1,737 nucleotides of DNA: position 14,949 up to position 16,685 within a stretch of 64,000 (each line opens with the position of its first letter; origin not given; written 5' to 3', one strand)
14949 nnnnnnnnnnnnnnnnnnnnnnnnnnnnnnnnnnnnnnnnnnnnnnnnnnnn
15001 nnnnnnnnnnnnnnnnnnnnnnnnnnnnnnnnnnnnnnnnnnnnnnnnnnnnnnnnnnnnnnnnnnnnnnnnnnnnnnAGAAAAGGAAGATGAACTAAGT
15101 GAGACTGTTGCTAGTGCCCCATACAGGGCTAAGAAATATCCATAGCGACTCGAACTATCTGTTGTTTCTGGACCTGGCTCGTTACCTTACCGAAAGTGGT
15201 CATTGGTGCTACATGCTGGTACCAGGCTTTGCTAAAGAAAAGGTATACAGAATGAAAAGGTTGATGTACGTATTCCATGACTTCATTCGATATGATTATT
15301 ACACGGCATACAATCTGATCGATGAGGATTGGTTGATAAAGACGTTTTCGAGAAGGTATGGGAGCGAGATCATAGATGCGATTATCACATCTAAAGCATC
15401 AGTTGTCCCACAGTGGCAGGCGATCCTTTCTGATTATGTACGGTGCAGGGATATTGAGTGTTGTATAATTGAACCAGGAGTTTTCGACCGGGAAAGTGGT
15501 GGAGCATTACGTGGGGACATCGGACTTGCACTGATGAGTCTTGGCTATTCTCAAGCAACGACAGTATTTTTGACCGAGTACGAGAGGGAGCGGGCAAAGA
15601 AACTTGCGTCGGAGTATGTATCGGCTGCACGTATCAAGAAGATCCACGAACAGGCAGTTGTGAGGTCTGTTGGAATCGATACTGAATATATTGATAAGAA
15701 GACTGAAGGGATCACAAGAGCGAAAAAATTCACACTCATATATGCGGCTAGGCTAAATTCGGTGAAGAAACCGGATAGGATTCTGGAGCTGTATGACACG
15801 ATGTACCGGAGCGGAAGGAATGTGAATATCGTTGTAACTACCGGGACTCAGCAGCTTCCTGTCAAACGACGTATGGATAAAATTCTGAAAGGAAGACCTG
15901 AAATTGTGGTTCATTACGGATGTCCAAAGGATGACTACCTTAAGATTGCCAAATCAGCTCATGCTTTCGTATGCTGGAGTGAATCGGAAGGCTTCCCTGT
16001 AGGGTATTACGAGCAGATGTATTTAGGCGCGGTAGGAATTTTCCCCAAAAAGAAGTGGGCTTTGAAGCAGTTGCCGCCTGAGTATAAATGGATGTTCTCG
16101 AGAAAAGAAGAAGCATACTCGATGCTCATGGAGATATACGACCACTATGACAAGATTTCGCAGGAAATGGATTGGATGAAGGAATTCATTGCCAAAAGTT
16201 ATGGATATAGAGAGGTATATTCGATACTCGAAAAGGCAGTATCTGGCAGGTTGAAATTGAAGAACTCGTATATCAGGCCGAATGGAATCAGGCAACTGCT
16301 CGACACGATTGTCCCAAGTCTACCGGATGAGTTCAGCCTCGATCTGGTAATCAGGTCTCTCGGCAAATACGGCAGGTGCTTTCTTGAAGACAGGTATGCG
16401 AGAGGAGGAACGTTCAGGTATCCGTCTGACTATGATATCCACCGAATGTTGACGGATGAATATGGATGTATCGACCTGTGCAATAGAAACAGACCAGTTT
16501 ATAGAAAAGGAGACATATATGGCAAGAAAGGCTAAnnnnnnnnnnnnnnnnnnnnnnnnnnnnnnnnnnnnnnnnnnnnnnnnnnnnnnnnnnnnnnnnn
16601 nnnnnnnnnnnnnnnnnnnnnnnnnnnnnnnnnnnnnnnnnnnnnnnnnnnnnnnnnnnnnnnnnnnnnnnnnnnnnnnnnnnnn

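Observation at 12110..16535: Second phage-borne glycan-modification cassette: LmbE deacetylase, WbqC-like, two methyltransferases, GT-B enzyme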

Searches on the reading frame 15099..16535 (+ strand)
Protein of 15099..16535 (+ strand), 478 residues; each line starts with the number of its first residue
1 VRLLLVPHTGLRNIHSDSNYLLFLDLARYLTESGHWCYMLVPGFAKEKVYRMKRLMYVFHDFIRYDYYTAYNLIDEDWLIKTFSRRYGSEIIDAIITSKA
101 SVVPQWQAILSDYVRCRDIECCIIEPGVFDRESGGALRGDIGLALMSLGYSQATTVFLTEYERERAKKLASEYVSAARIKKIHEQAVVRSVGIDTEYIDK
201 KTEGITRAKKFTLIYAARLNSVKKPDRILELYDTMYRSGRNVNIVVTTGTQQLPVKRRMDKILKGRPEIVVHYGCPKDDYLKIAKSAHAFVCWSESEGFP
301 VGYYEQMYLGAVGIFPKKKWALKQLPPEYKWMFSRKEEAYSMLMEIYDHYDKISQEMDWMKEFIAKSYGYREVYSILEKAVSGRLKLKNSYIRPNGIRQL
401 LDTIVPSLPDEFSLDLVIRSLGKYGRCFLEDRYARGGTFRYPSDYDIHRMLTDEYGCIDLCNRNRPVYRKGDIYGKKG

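Call 4: search_protein_families(library=pfam, proteins=[window:15099-16535:+], max_evalue=0.01)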
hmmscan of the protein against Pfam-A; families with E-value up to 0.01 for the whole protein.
window:15099-16535:+ (478 aa): 1 family
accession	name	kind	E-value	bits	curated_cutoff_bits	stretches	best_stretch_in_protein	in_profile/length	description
PF00534.26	Glycos_transf_1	-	3.5e-08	33.6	26.4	1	207-311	12-117/172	Glycosyl transferases group 1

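Call 5: search_protein_families(library=phrogs, proteins=[window:15099-16535:+], max_evalue=0.01)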
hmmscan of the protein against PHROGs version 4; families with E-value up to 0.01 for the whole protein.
window:15099-16535:+ (478 aa): 3 families
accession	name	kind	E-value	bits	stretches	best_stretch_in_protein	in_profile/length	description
phrog_30253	-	moron, auxiliary metabolic gene and host takeover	2.3e-30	106.9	1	1-358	1-359/488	glycosyltransferase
phrog_28978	-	unknown function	1.6e-05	24.7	1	150-350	169-371/501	-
phrog_2170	-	moron, auxiliary metabolic gene and host takeover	0.00051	20.2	1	172-377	135-365/374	glycosyltransferase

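Call 9: search_protein_families(library=ncbifam, proteins=[window:15099-16535:+], max_evalue=0.01)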
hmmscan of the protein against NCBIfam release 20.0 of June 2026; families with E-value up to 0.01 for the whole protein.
window:15099-16535:+ (478 aa): 1 family
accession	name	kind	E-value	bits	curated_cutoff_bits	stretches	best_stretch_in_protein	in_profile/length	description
NF041876.1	EPS_EpsE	equivalog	4.5e-06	26.1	400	1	175-310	177-319/389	exopolysaccharide biosynthesis GT4 family glycosyltransferase EpsE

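Call 13: find_homologous_proteins(query=window:15099-16535:+)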
Query window:15099-16535:+ (478 aa): 12 proteins with E <= 0.001 among 7543 candidates.
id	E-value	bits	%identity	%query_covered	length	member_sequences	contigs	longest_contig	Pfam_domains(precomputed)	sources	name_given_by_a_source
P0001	0.0e+0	1105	100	100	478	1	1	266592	PF00534.27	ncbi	ncbi:MAG: glycosyltransferase [Thermodesulfobacteriota bacterium]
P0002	2.1e-214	731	65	99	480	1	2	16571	-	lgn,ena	-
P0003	1.0e-159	551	50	98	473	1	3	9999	-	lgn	-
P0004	7.9e-159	548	50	99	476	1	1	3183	PF00534.27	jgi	jgi:hypothetical protein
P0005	2.2e-134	467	45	98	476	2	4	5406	-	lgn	-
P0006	2.9e-122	427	42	98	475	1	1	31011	PF00534.27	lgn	-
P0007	2.0e-109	385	42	97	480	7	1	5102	-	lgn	-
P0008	4.2e-98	347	37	94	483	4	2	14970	PF00534.27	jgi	-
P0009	1.0e-82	297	45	60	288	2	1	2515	-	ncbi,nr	ncbi:MAG: glycosyltransferase, partial [Deltaproteobacteria bacterium]|nr:glycosyltransferase [Delta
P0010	1.7e-74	269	35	94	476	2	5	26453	PF00534.27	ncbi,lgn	-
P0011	5.3e-68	248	33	94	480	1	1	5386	-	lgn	-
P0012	4.2e-45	173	32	72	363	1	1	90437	-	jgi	jgi:hypothetical protein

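Call 14: find_encoding_contigs(protein=P0001, flank=10000, max_places=3)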
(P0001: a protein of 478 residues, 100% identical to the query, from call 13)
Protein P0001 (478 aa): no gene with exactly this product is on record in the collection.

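Call 15: find_encoding_contigs(protein=P0002, flank=10000, max_places=3)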
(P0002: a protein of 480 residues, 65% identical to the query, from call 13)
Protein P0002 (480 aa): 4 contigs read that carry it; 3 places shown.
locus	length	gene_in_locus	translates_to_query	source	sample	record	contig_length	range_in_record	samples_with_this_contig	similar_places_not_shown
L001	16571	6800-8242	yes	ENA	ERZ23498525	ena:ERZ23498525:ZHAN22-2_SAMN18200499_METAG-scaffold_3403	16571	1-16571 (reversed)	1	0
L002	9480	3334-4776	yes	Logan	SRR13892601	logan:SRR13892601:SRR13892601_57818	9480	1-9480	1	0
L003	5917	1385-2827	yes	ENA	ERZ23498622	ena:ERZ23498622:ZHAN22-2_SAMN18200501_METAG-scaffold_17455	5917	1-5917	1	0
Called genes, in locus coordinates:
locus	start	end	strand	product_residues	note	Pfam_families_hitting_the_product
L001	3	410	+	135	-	?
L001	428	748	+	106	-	-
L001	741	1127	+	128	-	PF00550:PP-binding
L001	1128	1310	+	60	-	PF00684:DnaJ_CXXCXGXG (faint), PF27659:CHP02642 (weak), PF15777:Anti-TRAP (weak)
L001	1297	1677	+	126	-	-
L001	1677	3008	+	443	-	-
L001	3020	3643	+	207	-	-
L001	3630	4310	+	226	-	PF07505:DUF5131 (weak)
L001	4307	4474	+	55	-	-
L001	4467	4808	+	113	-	PF24746:DUF7694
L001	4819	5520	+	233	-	PF02585:PIG-L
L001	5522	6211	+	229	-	PF08889:WbqC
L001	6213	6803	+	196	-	PF13847:Methyltransf_31 (weak), PF08242:Methyltransf_12 (weak), PF13649:Methyltransf_25 (weak)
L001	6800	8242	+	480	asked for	-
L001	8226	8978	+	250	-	PF02195:ParB_N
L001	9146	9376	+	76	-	-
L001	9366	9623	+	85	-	-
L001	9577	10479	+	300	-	PF02195:ParB_N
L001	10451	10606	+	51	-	-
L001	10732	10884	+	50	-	-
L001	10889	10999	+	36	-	-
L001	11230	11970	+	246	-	-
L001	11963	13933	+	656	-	PF27249:MJ0330_N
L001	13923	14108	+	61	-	-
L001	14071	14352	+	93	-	-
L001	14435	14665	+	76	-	-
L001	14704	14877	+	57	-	-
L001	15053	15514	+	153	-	-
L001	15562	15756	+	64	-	-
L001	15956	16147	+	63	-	-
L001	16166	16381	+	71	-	-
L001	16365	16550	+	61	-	PF12728:HTH_17 (weak)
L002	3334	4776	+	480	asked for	-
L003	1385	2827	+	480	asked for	-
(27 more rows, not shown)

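Call 16: find_encoding_contigs(protein=P0006, flank=10000, max_places=3)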
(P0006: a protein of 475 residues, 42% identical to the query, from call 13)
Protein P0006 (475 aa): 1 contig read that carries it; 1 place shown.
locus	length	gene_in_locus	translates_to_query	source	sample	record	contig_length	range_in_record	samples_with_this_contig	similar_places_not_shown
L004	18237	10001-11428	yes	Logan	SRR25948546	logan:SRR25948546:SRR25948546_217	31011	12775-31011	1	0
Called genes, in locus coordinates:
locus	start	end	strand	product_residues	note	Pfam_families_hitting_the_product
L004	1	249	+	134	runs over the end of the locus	-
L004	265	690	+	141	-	-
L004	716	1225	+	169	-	PF00692:dUTPase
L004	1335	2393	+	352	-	PF06067:DUF932 (weak)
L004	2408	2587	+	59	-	-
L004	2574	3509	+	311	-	-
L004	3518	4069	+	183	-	-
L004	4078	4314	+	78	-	-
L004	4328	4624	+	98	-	-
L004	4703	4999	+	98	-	PF01870:Hjc (weak)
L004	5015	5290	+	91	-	PF04232:SpoVS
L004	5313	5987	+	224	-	PF02511:Thy1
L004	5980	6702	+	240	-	PF02585:PIG-L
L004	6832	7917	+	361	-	-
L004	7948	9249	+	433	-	PF02844:GARS_N, PF01071:GARS_A, PF02843:GARS_C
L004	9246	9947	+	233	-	PF08889:WbqC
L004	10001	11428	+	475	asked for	PF00534:Glycos_transf_1 (weak)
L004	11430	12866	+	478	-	-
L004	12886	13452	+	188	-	PF07463:NUMOD4, PF17007:HTH_micro (weak), PF13392:HNH_3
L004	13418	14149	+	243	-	PF02195:ParB_N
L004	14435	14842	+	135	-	PF06686:SpoIIIAC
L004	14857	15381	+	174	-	PF09548:Spore_III_AB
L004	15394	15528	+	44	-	-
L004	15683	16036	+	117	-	-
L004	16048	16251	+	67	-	-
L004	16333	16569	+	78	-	-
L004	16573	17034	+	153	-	-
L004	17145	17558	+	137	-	-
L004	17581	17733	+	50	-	-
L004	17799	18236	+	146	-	?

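Call 18: find_encoding_contigs(protein=P0012, flank=10000, max_places=2)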
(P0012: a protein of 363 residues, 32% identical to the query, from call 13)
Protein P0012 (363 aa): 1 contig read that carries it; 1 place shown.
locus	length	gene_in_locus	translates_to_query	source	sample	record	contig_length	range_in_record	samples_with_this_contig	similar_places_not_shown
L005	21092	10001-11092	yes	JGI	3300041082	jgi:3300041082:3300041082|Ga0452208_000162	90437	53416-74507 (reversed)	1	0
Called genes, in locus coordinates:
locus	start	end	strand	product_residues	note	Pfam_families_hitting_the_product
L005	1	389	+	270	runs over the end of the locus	PF09250:Prim-Pol, PF08707:PriCT_2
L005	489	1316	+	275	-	-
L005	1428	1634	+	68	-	-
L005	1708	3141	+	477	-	PF04851:ResIII, PF00270:DEAD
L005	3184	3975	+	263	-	PF00376:MerR (weak), PF13411:MerR_1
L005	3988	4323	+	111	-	-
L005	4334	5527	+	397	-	PF00154:RecA_N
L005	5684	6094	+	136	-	-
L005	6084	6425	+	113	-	-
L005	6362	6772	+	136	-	-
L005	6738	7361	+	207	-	PF02075:RuvC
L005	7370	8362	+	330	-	-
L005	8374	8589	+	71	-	-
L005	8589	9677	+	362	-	-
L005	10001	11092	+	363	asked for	-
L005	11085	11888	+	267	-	PF02195:ParB_N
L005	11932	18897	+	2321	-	-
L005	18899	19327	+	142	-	-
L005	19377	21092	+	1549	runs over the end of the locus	PF01612:DNA_pol_A_exo1, PF00476:DNA_pol_A, PF14890:Intein_splicing, PF13392:HNH_3, PF00476:DNA_pol_A, PF14528:LAGLIDADG_3 (weak), PF00476:DNA_pol_A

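Call 19: find_encoding_contigs(protein=P0010, flank=10000, max_places=2)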
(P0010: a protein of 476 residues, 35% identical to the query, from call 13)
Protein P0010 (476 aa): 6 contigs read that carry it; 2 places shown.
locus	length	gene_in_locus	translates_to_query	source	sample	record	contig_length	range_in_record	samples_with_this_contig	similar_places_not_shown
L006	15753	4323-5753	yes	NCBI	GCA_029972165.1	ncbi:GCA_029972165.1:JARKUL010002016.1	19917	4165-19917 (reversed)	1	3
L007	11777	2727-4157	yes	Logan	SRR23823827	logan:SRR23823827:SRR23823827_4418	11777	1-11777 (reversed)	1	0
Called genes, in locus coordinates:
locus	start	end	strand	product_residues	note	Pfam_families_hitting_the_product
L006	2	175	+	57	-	?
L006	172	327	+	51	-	-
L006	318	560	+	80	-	-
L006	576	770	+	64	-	-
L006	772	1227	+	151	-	-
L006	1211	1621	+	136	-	-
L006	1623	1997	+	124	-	PF00352:TBP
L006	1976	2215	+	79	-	-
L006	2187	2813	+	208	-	PF06745:ATPase (faint), PF13479:AAA_24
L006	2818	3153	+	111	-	-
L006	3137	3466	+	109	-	-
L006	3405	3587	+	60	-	-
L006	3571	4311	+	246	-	-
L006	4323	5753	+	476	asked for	PF00534:Glycos_transf_1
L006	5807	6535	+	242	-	-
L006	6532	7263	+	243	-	PF02585:PIG-L (faint)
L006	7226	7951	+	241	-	PF02195:ParB_N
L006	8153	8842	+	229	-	-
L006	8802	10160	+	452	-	PF04851:ResIII (weak), PF05876:GpA_ATPase, PF03354:TerL_ATPase, PF03237:Terminase_6N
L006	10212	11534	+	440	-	PF04860:Phage_portal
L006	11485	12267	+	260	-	PF04233:Phage_Mu_F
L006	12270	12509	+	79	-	-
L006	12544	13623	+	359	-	PF04586:Peptidase_S78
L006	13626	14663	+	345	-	PF05065:Phage_capsid, PF19821:Phage_capsid_2 (weak), PF25209:Phage_capsid_4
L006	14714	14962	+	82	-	-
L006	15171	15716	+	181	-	-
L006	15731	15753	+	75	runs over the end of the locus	-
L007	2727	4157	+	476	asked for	PF00534:Glycos_transf_1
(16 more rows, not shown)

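Call 22: search_dna_similar(query=window:15099-16535:+, collection=phages, mode=protein, max_evalue=0.001, max_rows=30)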
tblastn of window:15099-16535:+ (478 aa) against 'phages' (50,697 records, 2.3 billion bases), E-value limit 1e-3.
Records with a match: 14; places in all: 15; records where one place covers at least 80% of the query: 8.
Best place of each record, by identity: <60% 14.
By first word of the organism name: Arthrobacter 6; Rhodobacter 4; Vibrio 3; Agrobacterium 1.
By host as written in the record: Arthrobacter sp. ATCC 21022 5; Rhodobacter capsulatus YW1 4; Vibrio parahaemolyticus 1; Arthrobacter sp. 68b 1; Vibrio natiegens 1; Vibrio harveyi 1; Agrobacterium tumefaciens 15955 1.
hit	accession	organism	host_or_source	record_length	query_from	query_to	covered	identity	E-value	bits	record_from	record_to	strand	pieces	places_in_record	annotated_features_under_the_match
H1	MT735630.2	Vibrio phage vB_VpS_PG28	Vibrio parahaemolyticus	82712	9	463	95%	23.9%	3e-28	124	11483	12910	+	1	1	glycosyltransferase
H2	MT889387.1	Arthrobacter phage DanielleIgnace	Arthrobacter sp. 68b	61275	1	470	98%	22.7%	1e-24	114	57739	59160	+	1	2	97: glycosyltransferase | 96: hypothetical protein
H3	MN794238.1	Vibrio phage VH2_2019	Vibrio natiegens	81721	9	463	95%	23.0%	2e-25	116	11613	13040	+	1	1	gtf1: glycosyltransferase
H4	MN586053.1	Arthrobacter phage BeatusComedenti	Arthrobacter sp. ATCC 21022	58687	1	370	77%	27.7%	7e-25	114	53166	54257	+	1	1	92: glycosyltransferase | 91: hypothetical protein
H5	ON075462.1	Vibrio phage V-YDF132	Vibrio harveyi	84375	3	463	96%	22.2%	3e-26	119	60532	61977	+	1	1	glycosyltransferase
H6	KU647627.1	Arthrobacter phage Kitkat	Arthrobacter sp. ATCC 21022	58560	1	373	78%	27.2%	3e-25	115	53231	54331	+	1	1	93: glycosyltransferase | 92: hypothetical protein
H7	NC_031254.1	Arthrobacter phage Kitkat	Arthrobacter sp. ATCC 21022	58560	1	373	78%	27.2%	3e-25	115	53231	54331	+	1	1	93: glycosyltransferase | 92: hypothetical protein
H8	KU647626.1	Arthrobacter phage KellEzio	Arthrobacter sp. ATCC 21022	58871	1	370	77%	27.1%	4e-25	115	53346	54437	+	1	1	90: glycosyltransferase | 89: hypothetical protein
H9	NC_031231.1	Arthrobacter phage KellEzio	Arthrobacter sp. ATCC 21022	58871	1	370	77%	27.1%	4e-25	115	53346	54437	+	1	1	90: glycosyltransferase | 89: hypothetical protein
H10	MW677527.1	Rhodobacter phage RcTiptonus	Rhodobacter capsulatus YW1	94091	1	404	85%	21.2%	1e-9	67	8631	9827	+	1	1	21: glycosyltransferase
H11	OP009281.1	Rhodobacter phage RcMenchie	Rhodobacter capsulatus YW1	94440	1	404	85%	21.2%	1e-9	67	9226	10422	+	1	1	glycosyltransferase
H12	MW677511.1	Rhodobacter phage RcDurkin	Rhodobacter capsulatus YW1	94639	1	404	85%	21.2%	1e-9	67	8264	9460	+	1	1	21: glycosyltransferase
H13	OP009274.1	Rhodobacter phage RcKickapoo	Rhodobacter capsulatus YW1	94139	1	404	85%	21.2%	1e-9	67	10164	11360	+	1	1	glycosyltransferase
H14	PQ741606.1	Agrobacterium phage JP1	Agrobacterium tumefaciens 15955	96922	13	339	68%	22.2%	2e-12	76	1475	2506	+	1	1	glycosyltransferase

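Call 24: get_annotated_region(hit=H1, flank=9000)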
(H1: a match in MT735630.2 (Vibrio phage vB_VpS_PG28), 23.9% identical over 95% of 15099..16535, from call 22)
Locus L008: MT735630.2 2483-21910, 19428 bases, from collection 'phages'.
description: Vibrio phage vB_VpS_PG28, complete genome.
organism: Vibrio phage vB_VpS_PG28 (NCBI taxid 2759212)
taxonomy: Viruses; Duplodnaviria; Heunggongvirae; Uroviricota; Caudoviricetes
host: Vibrio parahaemolyticus; source: -; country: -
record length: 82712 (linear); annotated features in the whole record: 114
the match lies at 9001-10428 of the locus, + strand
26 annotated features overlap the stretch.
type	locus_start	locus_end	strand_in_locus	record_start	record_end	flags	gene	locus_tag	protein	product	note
CDS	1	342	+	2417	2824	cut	-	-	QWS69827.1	putative DNA-binding domain protein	-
CDS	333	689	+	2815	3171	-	-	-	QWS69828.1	hypothetical protein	-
CDS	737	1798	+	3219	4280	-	-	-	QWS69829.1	protein RecA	-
CDS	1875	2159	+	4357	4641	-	-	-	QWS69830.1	hypothetical protein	-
CDS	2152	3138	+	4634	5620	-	-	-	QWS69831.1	rubredoxin-type fold protein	-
CDS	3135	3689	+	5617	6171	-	-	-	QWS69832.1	crossover junction endodeoxyribonuclease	-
CDS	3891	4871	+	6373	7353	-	-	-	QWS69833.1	hypothetical protein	-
CDS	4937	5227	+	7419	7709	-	-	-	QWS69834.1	hypothetical protein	-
CDS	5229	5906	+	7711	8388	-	-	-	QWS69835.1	N-acetyl-alpha-D-glucosaminyl L-malate deacetylase 1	-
CDS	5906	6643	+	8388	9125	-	-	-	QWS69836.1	hypothetical protein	-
CDS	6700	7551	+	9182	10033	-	-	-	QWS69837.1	hypothetical protein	-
CDS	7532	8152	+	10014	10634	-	-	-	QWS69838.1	hypothetical protein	-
CDS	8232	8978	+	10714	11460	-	-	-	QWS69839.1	hypothetical protein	-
CDS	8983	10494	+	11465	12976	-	-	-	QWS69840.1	glycosyltransferase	-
CDS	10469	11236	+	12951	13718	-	-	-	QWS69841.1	nucleoid occlusion protein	-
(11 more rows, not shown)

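Call 25: get_annotated_region(hit=H6, flank=6000)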
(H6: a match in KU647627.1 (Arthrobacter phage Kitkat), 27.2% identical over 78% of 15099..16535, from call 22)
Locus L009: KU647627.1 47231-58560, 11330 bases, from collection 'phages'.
description: Arthrobacter phage Kitkat, complete genome.
organism: Arthrobacter phage Kitkat (NCBI taxid 1796996)
taxonomy: Viruses; Duplodnaviria; Heunggongvirae; Uroviricota; Caudoviricetes; Kelleziovirus; Kelleziovirus kitkat
host: Arthrobacter sp. ATCC 21022; source: soil; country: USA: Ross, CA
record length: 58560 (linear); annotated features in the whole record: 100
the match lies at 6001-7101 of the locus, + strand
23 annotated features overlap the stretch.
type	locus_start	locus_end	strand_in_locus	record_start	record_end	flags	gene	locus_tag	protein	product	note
CDS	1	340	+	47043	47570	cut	78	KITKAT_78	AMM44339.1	HNH endonuclease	-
CDS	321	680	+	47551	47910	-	79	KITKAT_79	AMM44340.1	hypothetical protein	-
CDS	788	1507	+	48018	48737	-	80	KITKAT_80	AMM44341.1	AAA-ATPase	-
CDS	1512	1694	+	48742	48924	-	81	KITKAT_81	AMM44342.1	hypothetical protein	-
CDS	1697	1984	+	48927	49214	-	82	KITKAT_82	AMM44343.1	hypothetical protein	-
CDS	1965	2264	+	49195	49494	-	83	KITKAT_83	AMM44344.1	hypothetical protein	-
CDS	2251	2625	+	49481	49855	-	84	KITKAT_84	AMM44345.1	hypothetical protein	-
CDS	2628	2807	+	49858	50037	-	85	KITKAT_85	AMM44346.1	hypothetical protein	-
CDS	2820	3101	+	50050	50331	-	86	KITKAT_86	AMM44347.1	hypothetical protein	-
CDS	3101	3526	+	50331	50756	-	87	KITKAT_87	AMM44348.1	HNH endonuclease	-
CDS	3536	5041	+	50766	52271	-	88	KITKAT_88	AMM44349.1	hypothetical protein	-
CDS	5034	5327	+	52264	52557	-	89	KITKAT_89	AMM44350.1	hypothetical protein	-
CDS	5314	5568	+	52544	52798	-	90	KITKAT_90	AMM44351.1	hypothetical protein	-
CDS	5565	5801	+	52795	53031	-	91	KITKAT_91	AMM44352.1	hypothetical protein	-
CDS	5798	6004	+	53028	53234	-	92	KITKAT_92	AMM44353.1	hypothetical protein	-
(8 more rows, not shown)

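Call 42: get_annotated_region(hit=H10, flank=7000)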
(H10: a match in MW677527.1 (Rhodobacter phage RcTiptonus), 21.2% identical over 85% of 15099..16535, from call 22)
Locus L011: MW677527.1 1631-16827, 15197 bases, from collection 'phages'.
description: Rhodobacter phage RcTiptonus, complete genome.
organism: Rhodobacter phage RcTiptonus (NCBI taxid 2835982)
taxonomy: Viruses; Duplodnaviria; Heunggongvirae; Uroviricota; Caudoviricetes
host: Rhodobacter capsulatus YW1; source: water; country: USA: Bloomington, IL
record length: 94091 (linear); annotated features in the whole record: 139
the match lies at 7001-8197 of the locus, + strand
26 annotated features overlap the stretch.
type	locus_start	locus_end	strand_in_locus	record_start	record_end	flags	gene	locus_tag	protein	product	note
CDS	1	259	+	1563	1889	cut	4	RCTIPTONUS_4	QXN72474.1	membrane protein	-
CDS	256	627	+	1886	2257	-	5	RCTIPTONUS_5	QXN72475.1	membrane protein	-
CDS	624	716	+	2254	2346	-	6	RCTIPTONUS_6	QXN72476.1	membrane protein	-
CDS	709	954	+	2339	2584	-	7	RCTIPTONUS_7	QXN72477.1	hypothetical protein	-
CDS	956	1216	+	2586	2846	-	8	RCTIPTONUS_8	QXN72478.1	hypothetical protein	-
CDS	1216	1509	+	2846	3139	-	9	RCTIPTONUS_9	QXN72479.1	hypothetical protein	-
CDS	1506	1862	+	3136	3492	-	10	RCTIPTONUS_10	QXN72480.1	DprA-like DNA processing chain A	-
CDS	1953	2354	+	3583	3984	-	11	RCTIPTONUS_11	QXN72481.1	membrane protein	-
CDS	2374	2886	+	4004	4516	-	12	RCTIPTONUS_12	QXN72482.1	helix-turn-helix DNA binding domain protein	helix-turn-helix DNA binding domain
CDS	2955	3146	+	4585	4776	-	13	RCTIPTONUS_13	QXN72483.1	hypothetical protein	-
CDS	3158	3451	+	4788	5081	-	14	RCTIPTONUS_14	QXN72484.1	HU-like domain DNA binding protein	DNA binding, HU-like domain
CDS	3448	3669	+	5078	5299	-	15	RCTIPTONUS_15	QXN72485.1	hypothetical protein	-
CDS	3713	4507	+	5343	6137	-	16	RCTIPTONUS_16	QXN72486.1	lysin A L-Ala-D-Glu peptidase domain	lysin A, L-Ala-D-Glu peptidase domain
CDS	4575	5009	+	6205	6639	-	17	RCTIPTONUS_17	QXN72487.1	hypothetical protein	-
CDS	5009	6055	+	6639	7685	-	18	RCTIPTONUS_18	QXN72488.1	hypothetical protein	-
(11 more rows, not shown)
